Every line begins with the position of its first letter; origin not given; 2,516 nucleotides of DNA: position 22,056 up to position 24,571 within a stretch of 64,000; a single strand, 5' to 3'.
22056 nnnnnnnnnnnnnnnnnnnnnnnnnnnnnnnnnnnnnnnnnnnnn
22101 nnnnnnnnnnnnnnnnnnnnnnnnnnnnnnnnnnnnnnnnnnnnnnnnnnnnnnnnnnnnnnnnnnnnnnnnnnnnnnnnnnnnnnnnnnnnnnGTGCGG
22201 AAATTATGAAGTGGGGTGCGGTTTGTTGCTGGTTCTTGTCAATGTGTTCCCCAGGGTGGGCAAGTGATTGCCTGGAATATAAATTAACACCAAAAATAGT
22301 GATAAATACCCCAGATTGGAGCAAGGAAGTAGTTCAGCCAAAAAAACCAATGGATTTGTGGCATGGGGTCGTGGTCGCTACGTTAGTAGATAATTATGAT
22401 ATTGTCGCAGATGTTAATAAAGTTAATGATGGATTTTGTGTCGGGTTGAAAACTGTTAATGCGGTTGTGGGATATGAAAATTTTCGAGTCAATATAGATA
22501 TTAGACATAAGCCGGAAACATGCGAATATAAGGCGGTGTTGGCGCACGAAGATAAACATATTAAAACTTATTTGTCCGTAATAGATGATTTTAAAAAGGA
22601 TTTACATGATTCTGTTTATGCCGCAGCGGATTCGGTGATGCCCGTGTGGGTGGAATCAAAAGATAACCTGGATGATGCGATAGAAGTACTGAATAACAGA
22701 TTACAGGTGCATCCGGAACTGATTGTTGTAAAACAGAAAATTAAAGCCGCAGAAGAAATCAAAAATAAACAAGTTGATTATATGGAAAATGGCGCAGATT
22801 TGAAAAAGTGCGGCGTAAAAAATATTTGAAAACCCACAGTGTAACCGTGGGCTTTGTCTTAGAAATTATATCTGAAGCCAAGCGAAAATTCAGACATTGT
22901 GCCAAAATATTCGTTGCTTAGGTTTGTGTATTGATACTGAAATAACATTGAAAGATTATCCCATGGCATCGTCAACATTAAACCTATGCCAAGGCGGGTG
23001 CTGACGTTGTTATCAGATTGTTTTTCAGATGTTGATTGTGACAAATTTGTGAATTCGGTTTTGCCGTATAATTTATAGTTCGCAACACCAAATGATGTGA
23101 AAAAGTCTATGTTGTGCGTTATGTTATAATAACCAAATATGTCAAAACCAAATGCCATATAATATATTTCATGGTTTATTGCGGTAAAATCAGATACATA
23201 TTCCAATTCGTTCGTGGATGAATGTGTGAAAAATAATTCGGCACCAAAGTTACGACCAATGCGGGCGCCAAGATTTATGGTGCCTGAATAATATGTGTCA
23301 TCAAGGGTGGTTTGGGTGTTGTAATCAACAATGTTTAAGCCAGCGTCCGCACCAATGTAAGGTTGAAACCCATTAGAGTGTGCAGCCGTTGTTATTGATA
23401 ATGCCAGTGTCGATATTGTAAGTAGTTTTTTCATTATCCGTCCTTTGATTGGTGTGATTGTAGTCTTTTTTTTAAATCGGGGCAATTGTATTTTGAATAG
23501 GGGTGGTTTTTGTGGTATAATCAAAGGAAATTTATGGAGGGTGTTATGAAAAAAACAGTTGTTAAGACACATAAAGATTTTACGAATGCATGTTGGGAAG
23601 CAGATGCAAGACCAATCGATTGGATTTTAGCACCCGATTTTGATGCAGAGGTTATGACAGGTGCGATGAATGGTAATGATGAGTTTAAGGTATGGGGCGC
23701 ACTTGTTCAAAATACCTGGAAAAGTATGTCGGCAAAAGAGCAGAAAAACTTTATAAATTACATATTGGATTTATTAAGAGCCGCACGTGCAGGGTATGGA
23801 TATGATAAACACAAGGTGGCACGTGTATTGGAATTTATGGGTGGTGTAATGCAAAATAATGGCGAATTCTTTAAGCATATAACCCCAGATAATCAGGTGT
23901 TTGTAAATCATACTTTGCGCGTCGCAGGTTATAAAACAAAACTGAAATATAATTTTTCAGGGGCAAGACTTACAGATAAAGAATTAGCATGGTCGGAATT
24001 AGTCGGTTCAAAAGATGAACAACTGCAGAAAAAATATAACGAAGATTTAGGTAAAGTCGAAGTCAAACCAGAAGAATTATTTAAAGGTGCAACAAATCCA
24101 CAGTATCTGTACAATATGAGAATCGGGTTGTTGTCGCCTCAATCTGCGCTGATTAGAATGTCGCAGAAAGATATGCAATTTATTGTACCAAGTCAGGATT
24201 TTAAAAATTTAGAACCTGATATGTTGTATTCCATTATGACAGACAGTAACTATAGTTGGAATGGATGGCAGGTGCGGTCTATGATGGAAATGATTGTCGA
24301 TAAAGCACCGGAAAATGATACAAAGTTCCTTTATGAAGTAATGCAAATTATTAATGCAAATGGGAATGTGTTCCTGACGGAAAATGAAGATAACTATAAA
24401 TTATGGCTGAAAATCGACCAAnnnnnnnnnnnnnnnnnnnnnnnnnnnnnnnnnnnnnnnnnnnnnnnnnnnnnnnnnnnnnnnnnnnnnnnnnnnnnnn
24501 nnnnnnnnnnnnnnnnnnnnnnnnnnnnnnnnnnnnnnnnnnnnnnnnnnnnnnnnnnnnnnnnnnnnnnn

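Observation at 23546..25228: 561-aa lysine/glutamate-rich coiled-coil protein next to T4SS genes: candidate secreted effector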

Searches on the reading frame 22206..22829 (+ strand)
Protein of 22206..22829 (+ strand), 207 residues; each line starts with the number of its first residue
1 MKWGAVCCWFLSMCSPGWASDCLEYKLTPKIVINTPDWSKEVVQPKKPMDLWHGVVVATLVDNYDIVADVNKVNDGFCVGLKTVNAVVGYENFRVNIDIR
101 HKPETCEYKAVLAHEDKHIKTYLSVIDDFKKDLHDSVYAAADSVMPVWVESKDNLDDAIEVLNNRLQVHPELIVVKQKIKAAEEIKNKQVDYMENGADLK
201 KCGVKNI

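Call 3: search_protein_families(library=pfam, proteins=[window:22206-22829:+], max_evalue=0.1)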
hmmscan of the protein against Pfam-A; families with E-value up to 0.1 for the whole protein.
window:22206-22829:+ (207 aa): 0 families

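Call 4: search_protein_families(library=ncbifam, proteins=[window:22206-22829:+], max_evalue=0.1)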
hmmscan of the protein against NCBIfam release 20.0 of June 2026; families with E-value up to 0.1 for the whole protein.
window:22206-22829:+ (207 aa): 1 family
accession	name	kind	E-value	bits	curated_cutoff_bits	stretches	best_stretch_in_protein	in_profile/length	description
NF008757.0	PRK11788.1-5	equivalog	0.043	12.9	363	1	117-190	263-333/388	lipopolysaccharide assembly protein LapB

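Call 66: search_protein_families(library=phrogs, proteins=[window:22206-22829:+], max_evalue=0.01)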
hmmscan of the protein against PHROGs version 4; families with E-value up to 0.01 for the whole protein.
window:22206-22829:+ (207 aa): 0 families

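Call 67: search_protein_families(library=padloc, proteins=[window:22206-22829:+], max_evalue=0.01)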
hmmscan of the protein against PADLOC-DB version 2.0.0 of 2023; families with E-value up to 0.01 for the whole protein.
window:22206-22829:+ (207 aa): 0 families
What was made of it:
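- No PADLOC or PHROG hit (calls 66, 67).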

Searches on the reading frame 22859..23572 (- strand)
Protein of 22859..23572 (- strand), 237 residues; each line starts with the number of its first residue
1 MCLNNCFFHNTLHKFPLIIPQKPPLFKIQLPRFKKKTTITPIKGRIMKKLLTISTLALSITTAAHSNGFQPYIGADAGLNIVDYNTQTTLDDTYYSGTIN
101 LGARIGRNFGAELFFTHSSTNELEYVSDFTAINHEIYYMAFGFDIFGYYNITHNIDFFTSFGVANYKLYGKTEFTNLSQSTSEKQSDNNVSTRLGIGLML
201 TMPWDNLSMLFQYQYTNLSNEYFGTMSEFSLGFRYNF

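Call 3: search_protein_families(library=pfam, proteins=[window:22859-23572:-], max_evalue=0.1)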
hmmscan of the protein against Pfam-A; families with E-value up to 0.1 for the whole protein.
window:22859-23572:- (237 aa): 2 families
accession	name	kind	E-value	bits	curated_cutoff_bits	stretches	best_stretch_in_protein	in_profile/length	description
PF13505.12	OMP_b-brl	-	2.1e-12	48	28.7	1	53-237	4-175/175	Outer membrane protein beta-barrel domain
PF01389.23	OmpA_membrane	-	0.0001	22.6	21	1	146-220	82-153/180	OmpA-like transmembrane domain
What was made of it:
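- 22859..23434 (-): Divergently transcribed 191-aa outer-membrane beta-barrel gene (OMP_b-brl / OmpA-TM-like), the most constant neighbour of the family. Pfam PF13505, E=2e-12 (call 3).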

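Call 4: search_protein_families(library=ncbifam, proteins=[window:22859-23572:-], max_evalue=0.1)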
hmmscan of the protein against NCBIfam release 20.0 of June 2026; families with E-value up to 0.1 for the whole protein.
window:22859-23572:- (237 aa): 1 family
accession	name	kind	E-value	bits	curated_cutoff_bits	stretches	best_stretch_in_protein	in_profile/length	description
NF052636.1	Rick_Adr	subfamily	0.0071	16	210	1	47-216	1-187/224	adhesin Adr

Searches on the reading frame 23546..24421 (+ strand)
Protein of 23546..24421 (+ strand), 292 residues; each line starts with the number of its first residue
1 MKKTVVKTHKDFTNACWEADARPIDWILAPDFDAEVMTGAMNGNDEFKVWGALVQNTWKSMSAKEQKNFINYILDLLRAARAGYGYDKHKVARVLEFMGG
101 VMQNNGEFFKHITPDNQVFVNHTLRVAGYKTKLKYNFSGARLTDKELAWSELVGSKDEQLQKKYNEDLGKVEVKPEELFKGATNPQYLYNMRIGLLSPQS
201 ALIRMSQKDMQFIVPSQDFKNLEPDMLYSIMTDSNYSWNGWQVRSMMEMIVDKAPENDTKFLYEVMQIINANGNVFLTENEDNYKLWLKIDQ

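Call 52: predict_structure(alignment_id=A4)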
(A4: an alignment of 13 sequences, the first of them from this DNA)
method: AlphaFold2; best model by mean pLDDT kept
length: 292 residues; sequences in the alignment: 13
mean_pLDDT: 85.0   pTM: 0.56
mean pLDDT of the five models: 85.0, 84.6, 84.4, 84.1, 83.3
residues with pLDDT >= 90: 67; 70-90: 209; 50-70: 15; < 50: 1
segments of 3 or more residues with pLDDT < 50: none
pLDDT, mean of each block of 10 residues (from residue 1): 79 84 78 83 80 88 88 89 74 84 91 94 88 86 87 85 82 77 89 83 89 90 88 88 90 80 83 83 85 81
secondary structure, 60 per line:
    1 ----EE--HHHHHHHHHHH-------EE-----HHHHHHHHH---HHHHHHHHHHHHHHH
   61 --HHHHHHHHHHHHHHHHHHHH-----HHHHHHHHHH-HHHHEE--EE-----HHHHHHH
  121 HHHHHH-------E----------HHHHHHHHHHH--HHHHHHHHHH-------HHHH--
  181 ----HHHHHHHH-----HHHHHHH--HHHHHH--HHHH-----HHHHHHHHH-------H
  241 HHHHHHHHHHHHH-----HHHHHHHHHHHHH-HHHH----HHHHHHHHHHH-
elements in order: H9-19 H34-42 H46-60 H63-82 H88-97 H99-102 H114-126 H145-155 H158-167 H175-178 H185-192 H198-204 H207-212 H215-218 H224-232 H240-253 H259-271 H273-276 H281-291
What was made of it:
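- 23546..24421 (+): N-terminal all-alpha domain (residues 1-292), built of about 19 short helices in a solenoid-like arrangement. Invariant positions include D31 (PDFD), PDNQV 114-118, YNFS 135-138, R192, W238, Q242 and N283. AF2 model from 13 sequences: pLDDT 85, pTM 0.56 (call 52).
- Checked: The N-terminal ~290 aa are predicted as a compact all-alpha domain (AF2 pLDDT 85, call 52).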
